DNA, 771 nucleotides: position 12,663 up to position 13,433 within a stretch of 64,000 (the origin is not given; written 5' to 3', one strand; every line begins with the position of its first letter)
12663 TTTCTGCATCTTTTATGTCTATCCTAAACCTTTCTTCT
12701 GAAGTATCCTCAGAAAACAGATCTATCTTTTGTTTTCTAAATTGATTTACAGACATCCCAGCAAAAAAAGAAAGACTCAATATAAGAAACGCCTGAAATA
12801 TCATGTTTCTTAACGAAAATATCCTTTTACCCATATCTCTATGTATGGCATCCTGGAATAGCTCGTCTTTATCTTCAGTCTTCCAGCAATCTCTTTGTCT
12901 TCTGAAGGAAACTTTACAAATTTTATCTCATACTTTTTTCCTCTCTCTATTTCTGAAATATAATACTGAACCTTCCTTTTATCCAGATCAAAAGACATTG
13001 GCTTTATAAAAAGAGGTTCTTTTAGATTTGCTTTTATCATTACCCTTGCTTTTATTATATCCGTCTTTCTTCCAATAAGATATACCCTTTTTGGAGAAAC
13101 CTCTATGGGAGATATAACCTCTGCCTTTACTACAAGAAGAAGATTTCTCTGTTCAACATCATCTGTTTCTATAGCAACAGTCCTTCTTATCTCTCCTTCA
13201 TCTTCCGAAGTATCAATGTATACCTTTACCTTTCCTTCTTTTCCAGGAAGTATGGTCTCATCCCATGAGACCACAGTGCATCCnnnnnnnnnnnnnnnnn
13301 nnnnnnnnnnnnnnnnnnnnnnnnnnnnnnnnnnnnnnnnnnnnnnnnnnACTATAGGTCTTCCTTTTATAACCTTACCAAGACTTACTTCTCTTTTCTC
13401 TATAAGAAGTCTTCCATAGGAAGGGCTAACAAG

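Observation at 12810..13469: In-frame UGA at the conserved Cys of a DUF1573 protein, with a SECIS-like hairpin 11 nt downstream: candidate new selenoprotein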

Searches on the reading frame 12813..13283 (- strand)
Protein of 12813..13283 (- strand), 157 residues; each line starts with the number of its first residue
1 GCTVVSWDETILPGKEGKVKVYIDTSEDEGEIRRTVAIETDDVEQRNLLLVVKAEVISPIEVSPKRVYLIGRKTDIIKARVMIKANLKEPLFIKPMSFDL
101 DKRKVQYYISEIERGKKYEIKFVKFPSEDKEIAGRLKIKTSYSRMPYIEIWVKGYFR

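Call 23: search_protein_representatives(protein=window:12813-13283:-)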
Query: 157 residues. Proteins with E-value up to 0.001 (for the whole library): 972; up to 1e-10: 95; up to 1e-30: 5. The best 150 are listed.
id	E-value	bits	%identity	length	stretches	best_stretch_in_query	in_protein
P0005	1.7e-44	167.8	54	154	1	5-156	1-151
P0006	3.3e-37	144.2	37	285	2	6-157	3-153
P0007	3.4e-34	134.4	36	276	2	4-155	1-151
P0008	9.4e-34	133.0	35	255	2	5-156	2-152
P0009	2.8e-31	124.9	47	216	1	3-156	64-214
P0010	1.1e-25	106.8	36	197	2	57-157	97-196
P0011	1.8e-24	102.8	34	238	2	30-152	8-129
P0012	1.6e-21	93.3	57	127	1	17-100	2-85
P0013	4.9e-21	91.7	36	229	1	1-157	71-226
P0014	5.5e-21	91.5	37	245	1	1-156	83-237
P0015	3.5e-20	88.9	33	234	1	4-156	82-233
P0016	6.0e-20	88.2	29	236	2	24-152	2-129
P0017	6.2e-20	88.1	35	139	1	20-153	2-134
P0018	8.8e-20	87.6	34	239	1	2-156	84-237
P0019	2.5e-19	86.2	33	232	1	1-156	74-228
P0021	8.7e-19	84.4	36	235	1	1-153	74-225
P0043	9.6e-15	71.3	30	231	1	1-156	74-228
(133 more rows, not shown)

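Call 29: find_related_loci(query=A2, collection=metagenome_contigs, flank=2500)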
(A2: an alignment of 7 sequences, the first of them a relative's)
Query A2 (231 aa) in metagenome_contigs; peptide patterns used: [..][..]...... (x = any residue, [..] = any of these).
315 stretches matched a pattern; 187 encode a relative of the query (tblastn E <= 1e-3); the best 80 are kept; 80 distinct loci.
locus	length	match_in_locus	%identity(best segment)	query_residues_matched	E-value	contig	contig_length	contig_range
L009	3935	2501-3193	100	1-231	8e-156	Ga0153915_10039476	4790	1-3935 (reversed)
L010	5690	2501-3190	43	1-230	2e-65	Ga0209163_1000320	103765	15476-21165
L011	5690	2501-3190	43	1-230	2e-65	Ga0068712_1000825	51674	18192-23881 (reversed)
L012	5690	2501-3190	43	1-230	2e-65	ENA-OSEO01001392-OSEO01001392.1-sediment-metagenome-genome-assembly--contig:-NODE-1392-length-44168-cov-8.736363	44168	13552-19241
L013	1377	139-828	44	1-230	5e-67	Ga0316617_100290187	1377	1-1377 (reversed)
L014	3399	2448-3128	44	1-228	6e-63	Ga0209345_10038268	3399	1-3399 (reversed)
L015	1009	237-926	40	1-230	2e-65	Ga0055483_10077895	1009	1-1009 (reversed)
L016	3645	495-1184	40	1-230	2e-60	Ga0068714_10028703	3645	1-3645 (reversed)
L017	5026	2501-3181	41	1-227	1e-59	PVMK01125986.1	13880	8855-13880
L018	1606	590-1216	45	19-227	1e-61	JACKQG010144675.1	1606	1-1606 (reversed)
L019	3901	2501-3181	40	1-227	2e-59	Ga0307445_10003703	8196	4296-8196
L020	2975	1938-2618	40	1-227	3e-59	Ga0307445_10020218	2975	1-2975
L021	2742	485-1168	40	1-228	2e-59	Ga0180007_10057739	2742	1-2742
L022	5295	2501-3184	41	1-228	9e-59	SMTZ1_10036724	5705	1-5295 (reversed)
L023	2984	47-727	40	1-227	4e-59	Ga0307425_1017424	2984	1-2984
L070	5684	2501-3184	37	2-229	6e-53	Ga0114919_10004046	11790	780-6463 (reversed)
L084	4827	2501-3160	39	10-229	2e-52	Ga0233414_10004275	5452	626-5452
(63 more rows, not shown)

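Call 35: find_encoding_contigs(protein=P0005, flank=6000, max_places=4)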
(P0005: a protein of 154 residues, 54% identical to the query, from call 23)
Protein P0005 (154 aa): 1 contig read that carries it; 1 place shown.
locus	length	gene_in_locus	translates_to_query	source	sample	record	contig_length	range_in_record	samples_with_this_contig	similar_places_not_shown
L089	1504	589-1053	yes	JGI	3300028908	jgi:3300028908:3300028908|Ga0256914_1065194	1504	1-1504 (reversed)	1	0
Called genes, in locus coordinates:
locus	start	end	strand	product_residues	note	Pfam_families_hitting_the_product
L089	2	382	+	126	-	?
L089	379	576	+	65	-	-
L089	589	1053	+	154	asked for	-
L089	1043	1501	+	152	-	PF00581:Rhodanese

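Call 36: find_encoding_contigs(protein=P0009, flank=6000, max_places=4)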
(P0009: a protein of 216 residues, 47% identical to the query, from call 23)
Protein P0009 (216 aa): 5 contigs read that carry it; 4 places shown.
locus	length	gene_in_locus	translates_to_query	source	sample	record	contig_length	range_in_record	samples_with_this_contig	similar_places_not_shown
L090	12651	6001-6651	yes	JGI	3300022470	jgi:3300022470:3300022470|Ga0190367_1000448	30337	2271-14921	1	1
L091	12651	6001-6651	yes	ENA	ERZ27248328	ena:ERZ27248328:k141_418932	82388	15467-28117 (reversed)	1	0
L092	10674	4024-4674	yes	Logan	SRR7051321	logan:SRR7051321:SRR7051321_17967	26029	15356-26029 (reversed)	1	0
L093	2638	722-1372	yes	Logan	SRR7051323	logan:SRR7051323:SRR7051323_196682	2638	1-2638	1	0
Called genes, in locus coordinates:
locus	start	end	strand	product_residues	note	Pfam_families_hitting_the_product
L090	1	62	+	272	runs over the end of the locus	PF01557:FAA_hydrolase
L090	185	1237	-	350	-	PF00144:Beta-lactamase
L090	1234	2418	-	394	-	PF20511:PMI_typeI_cat, PF20512:PMI_typeI_hel, PF07883:Cupin_2 (faint), PF21621:MPI_cupin_dom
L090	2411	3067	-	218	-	PF00561:Abhydrolase_1 (faint)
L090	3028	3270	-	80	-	-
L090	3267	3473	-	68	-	-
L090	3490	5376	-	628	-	PF05226:CHASE2, PF00211:Guanylate_cyc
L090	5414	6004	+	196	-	PF00881:Nitroreductase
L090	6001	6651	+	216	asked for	PF07610:DUF1573, PF22544:HYDIN_VesB_CFA65-like_Ig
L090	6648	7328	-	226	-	PF02662:FlpD, PF00037:Fer4, PF13237:Fer4_10, PF14697:Fer4_21, PF13187:Fer4_9, PF00037:Fer4 (weak), PF12797:Fer4_2 (weak), PF12837:Fer4_6 (weak), +3 more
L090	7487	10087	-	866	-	PF07992:Pyr_redox_2, PF00890:FAD_binding_2 (weak), PF01266:DAO (weak), PF07992:Pyr_redox_2, PF12831:FAD_oxidored, PF13450:NAD_binding_8 (weak), PF00037:Fer4 (weak), PF14697:Fer4_21, +3 more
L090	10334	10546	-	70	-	PF01946:Thi4 (weak), PF07992:Pyr_redox_2 (weak), PF00070:Pyr_redox (faint), PF00890:FAD_binding_2 (weak), PF01134:GIDA (weak), PF01266:DAO (weak), PF12831:FAD_oxidored, PF13450:NAD_binding_8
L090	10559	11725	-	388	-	PF13484:Fer4_16 (faint), PF13183:Fer4_8, PF13237:Fer4_10 (weak), PF25160:LdpA_Fe-S-bd (faint), PF12838:Fer4_7 (weak), PF13187:Fer4_9, PF13534:Fer4_17, PF02754:CCG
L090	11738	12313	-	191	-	PF12797:Fer4_2 (weak)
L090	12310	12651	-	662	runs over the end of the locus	PF02730:AFOR_N, PF01314:AFOR_C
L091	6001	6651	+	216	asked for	PF07610:DUF1573, PF22544:HYDIN_VesB_CFA65-like_Ig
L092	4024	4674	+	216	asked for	PF07610:DUF1573, PF22544:HYDIN_VesB_CFA65-like_Ig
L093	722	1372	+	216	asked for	PF07610:DUF1573, PF22544:HYDIN_VesB_CFA65-like_Ig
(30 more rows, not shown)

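Call 48: list_cluster_members(proteins=[L002:854-1843:+, P0009, L090:5414-6001:+, L090:3493-5376:-, P0005, P0013, P0014, P0021, P0006, P0007])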
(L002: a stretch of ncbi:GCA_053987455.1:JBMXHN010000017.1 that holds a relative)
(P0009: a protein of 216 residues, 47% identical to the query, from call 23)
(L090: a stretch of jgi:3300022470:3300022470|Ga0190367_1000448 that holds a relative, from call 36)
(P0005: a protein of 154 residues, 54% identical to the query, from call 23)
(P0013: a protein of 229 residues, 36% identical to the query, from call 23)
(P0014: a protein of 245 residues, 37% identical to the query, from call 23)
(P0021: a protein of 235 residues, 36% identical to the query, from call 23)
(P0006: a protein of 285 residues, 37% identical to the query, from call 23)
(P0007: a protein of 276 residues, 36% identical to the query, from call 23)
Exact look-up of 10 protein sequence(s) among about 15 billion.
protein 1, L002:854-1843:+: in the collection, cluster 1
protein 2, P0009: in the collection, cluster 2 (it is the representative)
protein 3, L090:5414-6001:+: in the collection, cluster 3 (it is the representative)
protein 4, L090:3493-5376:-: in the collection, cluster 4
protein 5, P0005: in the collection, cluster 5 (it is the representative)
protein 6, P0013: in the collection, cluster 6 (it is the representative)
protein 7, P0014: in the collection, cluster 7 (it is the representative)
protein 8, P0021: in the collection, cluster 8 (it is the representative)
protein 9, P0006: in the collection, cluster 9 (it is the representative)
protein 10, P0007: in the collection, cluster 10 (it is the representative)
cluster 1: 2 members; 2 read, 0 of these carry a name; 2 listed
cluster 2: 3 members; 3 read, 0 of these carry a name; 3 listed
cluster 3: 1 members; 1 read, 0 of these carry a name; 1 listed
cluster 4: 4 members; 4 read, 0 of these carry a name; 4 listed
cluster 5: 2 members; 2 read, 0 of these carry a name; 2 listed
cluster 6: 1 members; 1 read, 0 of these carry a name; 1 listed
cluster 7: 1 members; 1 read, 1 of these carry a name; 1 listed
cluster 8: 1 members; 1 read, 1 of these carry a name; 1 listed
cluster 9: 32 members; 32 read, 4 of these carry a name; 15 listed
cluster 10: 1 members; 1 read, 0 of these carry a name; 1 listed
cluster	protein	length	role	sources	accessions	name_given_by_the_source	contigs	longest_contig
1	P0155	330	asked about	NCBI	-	-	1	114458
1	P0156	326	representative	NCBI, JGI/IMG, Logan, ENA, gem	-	-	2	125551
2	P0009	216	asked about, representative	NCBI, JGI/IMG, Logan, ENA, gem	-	-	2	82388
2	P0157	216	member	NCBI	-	-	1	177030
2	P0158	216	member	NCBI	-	-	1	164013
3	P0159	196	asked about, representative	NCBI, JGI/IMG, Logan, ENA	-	-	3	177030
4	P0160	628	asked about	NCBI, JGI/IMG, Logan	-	-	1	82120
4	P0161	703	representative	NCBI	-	-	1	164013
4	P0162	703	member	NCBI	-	-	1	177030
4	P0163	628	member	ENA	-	-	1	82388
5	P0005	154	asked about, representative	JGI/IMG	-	-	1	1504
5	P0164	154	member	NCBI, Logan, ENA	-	-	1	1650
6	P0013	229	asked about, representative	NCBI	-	-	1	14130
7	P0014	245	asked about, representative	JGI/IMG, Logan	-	hypothetical protein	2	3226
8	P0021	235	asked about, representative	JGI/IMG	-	hypothetical protein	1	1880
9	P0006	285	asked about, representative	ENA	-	-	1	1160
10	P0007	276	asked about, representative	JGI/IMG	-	-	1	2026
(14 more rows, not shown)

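Call 49: find_encoding_contigs(protein=P0157, flank=10000, max_places=4)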
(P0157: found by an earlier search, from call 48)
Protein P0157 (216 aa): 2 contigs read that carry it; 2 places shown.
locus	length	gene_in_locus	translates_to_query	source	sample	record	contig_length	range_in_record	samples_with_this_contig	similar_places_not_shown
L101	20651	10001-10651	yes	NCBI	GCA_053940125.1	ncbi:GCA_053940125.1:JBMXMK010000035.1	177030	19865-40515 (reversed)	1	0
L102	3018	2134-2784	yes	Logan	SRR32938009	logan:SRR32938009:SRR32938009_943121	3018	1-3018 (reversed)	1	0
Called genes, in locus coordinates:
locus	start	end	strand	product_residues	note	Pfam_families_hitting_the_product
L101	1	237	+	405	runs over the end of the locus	PF00091:Tubulin, PF12327:FtsZ_C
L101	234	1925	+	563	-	PF19864:Radical_SAM_N2, PF04055:Radical_SAM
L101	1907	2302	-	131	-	PF00380:Ribosomal_S9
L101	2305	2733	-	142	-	PF00572:Ribosomal_L13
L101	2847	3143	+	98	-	PF03840:SecG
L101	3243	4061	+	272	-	PF01557:FAA_hydrolase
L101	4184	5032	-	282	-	PF00144:Beta-lactamase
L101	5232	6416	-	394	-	PF20511:PMI_typeI_cat, PF20512:PMI_typeI_hel, PF07883:Cupin_2 (faint), PF21621:MPI_cupin_dom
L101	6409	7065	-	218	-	PF00561:Abhydrolase_1 (faint)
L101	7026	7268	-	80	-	-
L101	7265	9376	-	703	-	PF05226:CHASE2, PF00211:Guanylate_cyc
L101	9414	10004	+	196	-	PF00881:Nitroreductase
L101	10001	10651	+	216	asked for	PF07610:DUF1573, PF22544:HYDIN_VesB_CFA65-like_Ig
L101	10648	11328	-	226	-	PF02662:FlpD, PF00037:Fer4, PF13237:Fer4_10, PF14697:Fer4_21, PF13187:Fer4_9, PF00037:Fer4 (weak), PF12797:Fer4_2 (weak), PF12837:Fer4_6 (weak), +3 more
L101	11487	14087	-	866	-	PF07992:Pyr_redox_2, PF00890:FAD_binding_2 (weak), PF01266:DAO (weak), PF07992:Pyr_redox_2, PF12831:FAD_oxidored, PF13450:NAD_binding_8 (weak), PF00037:Fer4 (weak), PF14697:Fer4_21, +3 more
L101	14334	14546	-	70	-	PF01946:Thi4 (weak), PF07992:Pyr_redox_2 (weak), PF00070:Pyr_redox (faint), PF00890:FAD_binding_2 (weak), PF01134:GIDA (weak), PF01266:DAO (weak), PF12831:FAD_oxidored, PF13450:NAD_binding_8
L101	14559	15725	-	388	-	PF13484:Fer4_16 (faint), PF13183:Fer4_8, PF13237:Fer4_10 (weak), PF25160:LdpA_Fe-S-bd (faint), PF12838:Fer4_7 (weak), PF13187:Fer4_9, PF13534:Fer4_17, PF02754:CCG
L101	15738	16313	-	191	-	PF12797:Fer4_2 (weak)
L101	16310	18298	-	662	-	PF02730:AFOR_N, PF01314:AFOR_C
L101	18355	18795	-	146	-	PF00583:Acetyltransf_1, PF13420:Acetyltransf_4 (weak), PF13673:Acetyltransf_10 (weak), PF13508:Acetyltransf_7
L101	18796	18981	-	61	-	PF09853:DUF2080 (weak)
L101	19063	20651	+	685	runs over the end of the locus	PF00009:GTP_EFTU, PF22042:EF-G_D2, PF03144:GTP_EFTU_D2, PF14492:EFG_III, PF16658:RF3_C (weak), PF03764:EFG_IV, PF00679:EFG_C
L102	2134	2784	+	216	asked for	PF07610:DUF1573, PF22544:HYDIN_VesB_CFA65-like_Ig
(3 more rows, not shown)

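Call 50: find_encoding_contigs(protein=P0158, flank=10000, max_places=4)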
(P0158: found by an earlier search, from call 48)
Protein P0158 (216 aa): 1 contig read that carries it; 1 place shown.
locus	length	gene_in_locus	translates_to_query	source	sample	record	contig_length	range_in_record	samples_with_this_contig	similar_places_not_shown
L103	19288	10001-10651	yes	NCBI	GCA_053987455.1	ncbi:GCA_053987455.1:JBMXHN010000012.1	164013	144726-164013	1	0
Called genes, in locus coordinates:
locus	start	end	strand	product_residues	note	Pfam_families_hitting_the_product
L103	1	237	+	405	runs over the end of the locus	PF00091:Tubulin, PF12327:FtsZ_C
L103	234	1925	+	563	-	PF19864:Radical_SAM_N2, PF04055:Radical_SAM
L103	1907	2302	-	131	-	PF00380:Ribosomal_S9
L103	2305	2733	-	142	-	PF00572:Ribosomal_L13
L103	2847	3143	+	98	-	PF03840:SecG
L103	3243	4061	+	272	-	PF01557:FAA_hydrolase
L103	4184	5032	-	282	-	PF00144:Beta-lactamase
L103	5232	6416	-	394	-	PF20511:PMI_typeI_cat, PF20512:PMI_typeI_hel, PF07883:Cupin_2 (faint), PF21621:MPI_cupin_dom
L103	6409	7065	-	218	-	PF00561:Abhydrolase_1 (faint)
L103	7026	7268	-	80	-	-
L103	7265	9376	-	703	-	PF05226:CHASE2, PF00211:Guanylate_cyc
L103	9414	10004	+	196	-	PF00881:Nitroreductase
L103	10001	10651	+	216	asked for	PF07610:DUF1573, PF22544:HYDIN_VesB_CFA65-like_Ig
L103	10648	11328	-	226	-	PF02662:FlpD, PF00037:Fer4, PF13237:Fer4_10, PF14697:Fer4_21, PF13187:Fer4_9, PF00037:Fer4 (weak), PF12797:Fer4_2 (weak), PF12837:Fer4_6 (weak), +3 more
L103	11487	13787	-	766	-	PF07992:Pyr_redox_2, PF00890:FAD_binding_2 (weak), PF01266:DAO (weak), PF07992:Pyr_redox_2, PF12831:FAD_oxidored, PF13450:NAD_binding_8 (weak), PF00037:Fer4 (weak), PF14697:Fer4_21, +2 more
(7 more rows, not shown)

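Call 58: search_protein_families(library=ncbifam, proteins=[P0009, P0013, P0021, P0043], max_evalue=0.001)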
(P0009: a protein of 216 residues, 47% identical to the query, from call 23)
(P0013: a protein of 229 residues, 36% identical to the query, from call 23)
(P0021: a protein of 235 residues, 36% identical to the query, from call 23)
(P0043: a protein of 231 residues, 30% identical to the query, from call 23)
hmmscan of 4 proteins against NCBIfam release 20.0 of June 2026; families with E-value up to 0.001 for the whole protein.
P0009 (216 aa): 1 family
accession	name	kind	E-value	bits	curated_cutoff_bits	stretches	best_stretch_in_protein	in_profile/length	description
NF041425.1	OS_HP2_seleno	subfamily_domain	1.2e-18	67.2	100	1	29-117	9-97/98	OS_HP2 family (seleno)protein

P0013 (229 aa): 1 family
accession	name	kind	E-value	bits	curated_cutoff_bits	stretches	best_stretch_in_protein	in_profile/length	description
NF041425.1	OS_HP2_seleno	subfamily_domain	3.5e-24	85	100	1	31-126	1-97/98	OS_HP2 family (seleno)protein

P0021 (235 aa): 2 families
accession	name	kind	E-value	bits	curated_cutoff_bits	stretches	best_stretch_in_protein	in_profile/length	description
NF041425.1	OS_HP2_seleno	subfamily_domain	4.4e-27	94.3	100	1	35-129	2-97/98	OS_HP2 family (seleno)protein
NF012200.0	choice_anch_D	domain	0.00013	22.5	45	0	132-214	16-105/108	choice-of-anchor D domain-containing protein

P0043 (231 aa): 2 families
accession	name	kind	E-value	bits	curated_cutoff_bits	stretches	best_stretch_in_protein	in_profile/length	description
NF041425.1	OS_HP2_seleno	subfamily_domain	1.3e-30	105.6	100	1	35-129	2-97/98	OS_HP2 family (seleno)protein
NF012200.0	choice_anch_D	domain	4.2e-06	27.2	45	0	32-84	17-68/108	choice-of-anchor D domain-containing protein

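Call 66: predict_structure(alignment_id=A4)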
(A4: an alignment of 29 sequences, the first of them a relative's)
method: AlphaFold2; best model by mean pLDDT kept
length: 216 residues; sequences in the alignment: 29
mean_pLDDT: 91.5   pTM: 0.75
mean pLDDT of the five models: 91.5, 91.0, 91.0, 90.3, 90.1
residues with pLDDT >= 90: 184; 70-90: 13; 50-70: 10; < 50: 9
segments of 3 or more residues with pLDDT < 50: 1-3, 9-13
pLDDT, mean of each block of 10 residues (from residue 1): 50 64 95 96 95 97 97 97 95 98 94 97 96 97 97 85 90 98 93 94 94 95
secondary structure, 60 per line:
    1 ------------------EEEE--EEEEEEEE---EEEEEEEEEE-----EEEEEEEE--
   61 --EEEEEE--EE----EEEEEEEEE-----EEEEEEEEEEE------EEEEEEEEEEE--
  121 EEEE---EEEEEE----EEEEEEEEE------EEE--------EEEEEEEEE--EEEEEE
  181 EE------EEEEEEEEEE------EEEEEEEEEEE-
elements in order: E19-22 E25-32 E36-45 E51-58 E63-68 E77-85 E91-101 E108-118 E121-124 E128-133 E138-146 E153-155 E164-172 E175-182 E189-198 E205-215
